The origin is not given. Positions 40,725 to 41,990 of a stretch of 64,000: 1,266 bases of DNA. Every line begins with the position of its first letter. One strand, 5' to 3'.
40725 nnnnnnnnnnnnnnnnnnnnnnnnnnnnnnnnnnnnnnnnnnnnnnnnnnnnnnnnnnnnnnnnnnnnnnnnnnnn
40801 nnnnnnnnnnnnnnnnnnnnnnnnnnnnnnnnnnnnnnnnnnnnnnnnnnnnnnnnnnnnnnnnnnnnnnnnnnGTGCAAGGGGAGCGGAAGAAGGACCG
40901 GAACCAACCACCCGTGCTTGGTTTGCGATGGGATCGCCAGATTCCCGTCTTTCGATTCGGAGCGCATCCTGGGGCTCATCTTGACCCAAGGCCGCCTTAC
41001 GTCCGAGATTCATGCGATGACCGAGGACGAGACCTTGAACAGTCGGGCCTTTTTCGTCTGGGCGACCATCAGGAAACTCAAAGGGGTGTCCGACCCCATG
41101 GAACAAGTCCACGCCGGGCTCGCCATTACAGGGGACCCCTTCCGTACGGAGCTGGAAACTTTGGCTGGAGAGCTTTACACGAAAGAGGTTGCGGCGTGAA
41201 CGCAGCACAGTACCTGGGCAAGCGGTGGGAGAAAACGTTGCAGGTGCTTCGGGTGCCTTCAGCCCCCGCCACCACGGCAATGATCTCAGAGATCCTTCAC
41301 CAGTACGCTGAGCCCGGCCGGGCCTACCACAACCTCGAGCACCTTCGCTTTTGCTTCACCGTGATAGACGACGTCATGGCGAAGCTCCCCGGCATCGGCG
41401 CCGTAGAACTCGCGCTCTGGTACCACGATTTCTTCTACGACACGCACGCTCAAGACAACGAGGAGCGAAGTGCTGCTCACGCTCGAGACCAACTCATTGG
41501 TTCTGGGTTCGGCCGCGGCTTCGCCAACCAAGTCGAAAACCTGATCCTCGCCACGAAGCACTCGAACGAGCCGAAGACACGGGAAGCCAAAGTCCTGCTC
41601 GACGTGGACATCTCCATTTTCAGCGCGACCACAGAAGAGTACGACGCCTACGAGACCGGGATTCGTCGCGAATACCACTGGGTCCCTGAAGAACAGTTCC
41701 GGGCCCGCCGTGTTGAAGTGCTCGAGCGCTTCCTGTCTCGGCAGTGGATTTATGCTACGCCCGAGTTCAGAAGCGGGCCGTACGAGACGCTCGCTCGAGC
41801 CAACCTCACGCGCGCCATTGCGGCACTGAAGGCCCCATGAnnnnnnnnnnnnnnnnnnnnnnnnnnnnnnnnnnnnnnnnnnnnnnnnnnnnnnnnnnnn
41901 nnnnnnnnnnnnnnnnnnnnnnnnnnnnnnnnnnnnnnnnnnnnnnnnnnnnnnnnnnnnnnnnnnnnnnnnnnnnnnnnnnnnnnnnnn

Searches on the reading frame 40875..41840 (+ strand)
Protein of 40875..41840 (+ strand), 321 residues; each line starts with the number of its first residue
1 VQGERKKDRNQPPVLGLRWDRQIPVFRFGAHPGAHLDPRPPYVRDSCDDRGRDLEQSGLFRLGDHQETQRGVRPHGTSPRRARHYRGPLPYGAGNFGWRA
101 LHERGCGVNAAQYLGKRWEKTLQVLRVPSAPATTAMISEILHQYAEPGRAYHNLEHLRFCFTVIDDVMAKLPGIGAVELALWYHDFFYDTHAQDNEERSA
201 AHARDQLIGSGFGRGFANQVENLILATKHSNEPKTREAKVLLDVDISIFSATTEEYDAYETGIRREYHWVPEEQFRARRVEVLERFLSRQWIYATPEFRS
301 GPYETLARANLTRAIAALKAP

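Call 11: search_protein_families(library=pfam, proteins=[window:40875-41840:+], max_evalue=0.01)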
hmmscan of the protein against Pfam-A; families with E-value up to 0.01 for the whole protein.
window:40875-41840:+ (321 aa): 0 families

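Call 28: search_protein_families(library=phrogs, proteins=[window:40875-41840:+], max_evalue=0.001)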
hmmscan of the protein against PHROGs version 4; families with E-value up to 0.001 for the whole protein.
window:40875-41840:+ (321 aa): 1 family
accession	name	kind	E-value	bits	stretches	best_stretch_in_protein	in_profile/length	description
phrog_19425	-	other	3e-22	80.3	1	139-316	11-201/207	phosphohydrolase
